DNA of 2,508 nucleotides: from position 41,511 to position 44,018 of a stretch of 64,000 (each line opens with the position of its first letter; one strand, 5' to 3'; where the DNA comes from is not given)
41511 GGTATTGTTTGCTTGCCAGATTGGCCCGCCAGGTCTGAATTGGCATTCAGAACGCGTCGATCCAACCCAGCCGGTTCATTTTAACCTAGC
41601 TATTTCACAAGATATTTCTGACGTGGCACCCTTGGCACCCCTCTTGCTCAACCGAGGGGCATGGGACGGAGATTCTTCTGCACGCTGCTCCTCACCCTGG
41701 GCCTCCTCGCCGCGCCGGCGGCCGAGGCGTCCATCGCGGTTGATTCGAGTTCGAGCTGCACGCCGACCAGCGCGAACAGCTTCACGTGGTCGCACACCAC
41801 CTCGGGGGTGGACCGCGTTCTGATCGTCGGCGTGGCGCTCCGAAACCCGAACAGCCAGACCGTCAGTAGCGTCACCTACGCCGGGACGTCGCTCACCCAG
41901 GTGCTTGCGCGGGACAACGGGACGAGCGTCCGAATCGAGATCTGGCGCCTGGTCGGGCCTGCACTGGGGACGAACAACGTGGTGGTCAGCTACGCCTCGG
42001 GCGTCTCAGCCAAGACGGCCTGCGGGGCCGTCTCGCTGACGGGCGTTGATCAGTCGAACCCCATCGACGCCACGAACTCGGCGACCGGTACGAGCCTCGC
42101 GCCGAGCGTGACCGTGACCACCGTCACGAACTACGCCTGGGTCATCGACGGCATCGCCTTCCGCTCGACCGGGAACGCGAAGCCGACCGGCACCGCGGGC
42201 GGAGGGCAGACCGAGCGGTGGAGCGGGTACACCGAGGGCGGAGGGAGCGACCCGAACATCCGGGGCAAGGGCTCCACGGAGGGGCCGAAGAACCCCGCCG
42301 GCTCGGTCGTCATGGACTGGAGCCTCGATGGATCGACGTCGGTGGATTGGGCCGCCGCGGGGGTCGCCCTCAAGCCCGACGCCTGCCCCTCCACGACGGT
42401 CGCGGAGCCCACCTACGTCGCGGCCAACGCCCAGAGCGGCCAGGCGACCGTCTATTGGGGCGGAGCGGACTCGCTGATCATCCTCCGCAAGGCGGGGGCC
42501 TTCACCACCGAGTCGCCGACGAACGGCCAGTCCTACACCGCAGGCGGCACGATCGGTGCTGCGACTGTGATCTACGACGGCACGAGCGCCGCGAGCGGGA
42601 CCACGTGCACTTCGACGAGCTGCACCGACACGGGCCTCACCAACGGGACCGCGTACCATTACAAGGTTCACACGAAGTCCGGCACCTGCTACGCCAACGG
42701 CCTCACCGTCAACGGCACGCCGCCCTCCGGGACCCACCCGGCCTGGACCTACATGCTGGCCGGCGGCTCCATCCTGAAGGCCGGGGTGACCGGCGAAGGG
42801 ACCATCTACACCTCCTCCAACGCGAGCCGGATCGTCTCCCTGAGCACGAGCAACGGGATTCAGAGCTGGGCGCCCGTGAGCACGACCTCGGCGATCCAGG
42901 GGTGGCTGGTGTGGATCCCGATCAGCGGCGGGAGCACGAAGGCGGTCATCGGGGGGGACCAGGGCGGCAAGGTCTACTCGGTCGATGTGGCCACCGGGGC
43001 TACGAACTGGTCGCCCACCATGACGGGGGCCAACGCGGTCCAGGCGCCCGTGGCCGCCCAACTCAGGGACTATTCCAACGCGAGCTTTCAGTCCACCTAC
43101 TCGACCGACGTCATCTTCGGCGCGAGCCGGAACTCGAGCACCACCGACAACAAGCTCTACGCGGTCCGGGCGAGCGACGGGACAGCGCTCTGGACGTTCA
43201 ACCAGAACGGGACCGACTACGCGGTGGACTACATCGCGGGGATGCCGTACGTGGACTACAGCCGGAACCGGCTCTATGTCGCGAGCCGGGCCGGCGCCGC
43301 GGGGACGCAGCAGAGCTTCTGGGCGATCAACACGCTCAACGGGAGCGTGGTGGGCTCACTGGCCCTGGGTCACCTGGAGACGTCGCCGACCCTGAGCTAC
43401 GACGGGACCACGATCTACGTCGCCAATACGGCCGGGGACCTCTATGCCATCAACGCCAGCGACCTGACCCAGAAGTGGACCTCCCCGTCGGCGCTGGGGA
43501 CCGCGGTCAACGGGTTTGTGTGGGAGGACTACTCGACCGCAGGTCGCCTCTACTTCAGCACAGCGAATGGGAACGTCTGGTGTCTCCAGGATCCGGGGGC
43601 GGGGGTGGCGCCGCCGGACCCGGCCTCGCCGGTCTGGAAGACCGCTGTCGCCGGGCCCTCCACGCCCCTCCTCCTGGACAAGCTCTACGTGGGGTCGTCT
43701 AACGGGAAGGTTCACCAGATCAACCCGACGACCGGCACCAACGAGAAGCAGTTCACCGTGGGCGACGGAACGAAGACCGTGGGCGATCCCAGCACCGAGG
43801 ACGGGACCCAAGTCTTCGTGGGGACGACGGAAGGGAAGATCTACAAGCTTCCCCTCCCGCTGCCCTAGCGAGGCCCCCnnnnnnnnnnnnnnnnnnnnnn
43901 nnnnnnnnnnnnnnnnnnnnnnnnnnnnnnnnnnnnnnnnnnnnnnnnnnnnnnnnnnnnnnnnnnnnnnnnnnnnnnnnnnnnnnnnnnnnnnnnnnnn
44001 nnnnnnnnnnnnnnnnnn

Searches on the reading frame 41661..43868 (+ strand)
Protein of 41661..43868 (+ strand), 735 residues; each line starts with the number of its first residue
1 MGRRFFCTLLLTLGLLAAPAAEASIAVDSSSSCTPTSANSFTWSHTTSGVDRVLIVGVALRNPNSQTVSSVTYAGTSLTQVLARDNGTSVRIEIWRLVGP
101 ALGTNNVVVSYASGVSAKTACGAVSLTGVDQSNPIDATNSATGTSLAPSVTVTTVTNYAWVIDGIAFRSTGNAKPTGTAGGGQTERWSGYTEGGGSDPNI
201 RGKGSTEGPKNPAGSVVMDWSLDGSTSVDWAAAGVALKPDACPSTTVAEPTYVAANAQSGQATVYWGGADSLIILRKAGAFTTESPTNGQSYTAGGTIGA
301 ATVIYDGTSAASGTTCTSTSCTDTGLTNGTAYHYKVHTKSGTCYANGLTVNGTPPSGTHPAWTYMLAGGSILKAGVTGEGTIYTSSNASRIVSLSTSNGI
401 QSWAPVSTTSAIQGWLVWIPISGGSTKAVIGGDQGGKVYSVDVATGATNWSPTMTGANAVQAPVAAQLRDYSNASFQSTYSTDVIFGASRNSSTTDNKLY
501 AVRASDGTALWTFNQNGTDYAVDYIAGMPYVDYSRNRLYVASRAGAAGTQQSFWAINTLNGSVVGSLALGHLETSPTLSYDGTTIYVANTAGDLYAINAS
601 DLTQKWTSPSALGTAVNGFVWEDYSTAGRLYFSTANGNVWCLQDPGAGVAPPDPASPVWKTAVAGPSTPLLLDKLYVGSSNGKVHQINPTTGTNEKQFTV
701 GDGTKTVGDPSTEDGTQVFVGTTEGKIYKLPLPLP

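Call 48: search_protein_families(library=pfam, proteins=[window:41661-43868:+], max_evalue=0.00001)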
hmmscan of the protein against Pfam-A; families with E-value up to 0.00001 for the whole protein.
window:41661-43868:+ (735 aa): 2 families
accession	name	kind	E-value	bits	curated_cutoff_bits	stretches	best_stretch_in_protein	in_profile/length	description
PF13570.13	Beta-prop_ACSF4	-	3.9e-16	59.8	133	1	494-728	68-285/329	Beta-alanine-activating enzyme, beta-propeller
PF13360.13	PQQ_2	-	1.7e-14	54.5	27.6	1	494-695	40-230/233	Outer membrane protein assembly factor BamB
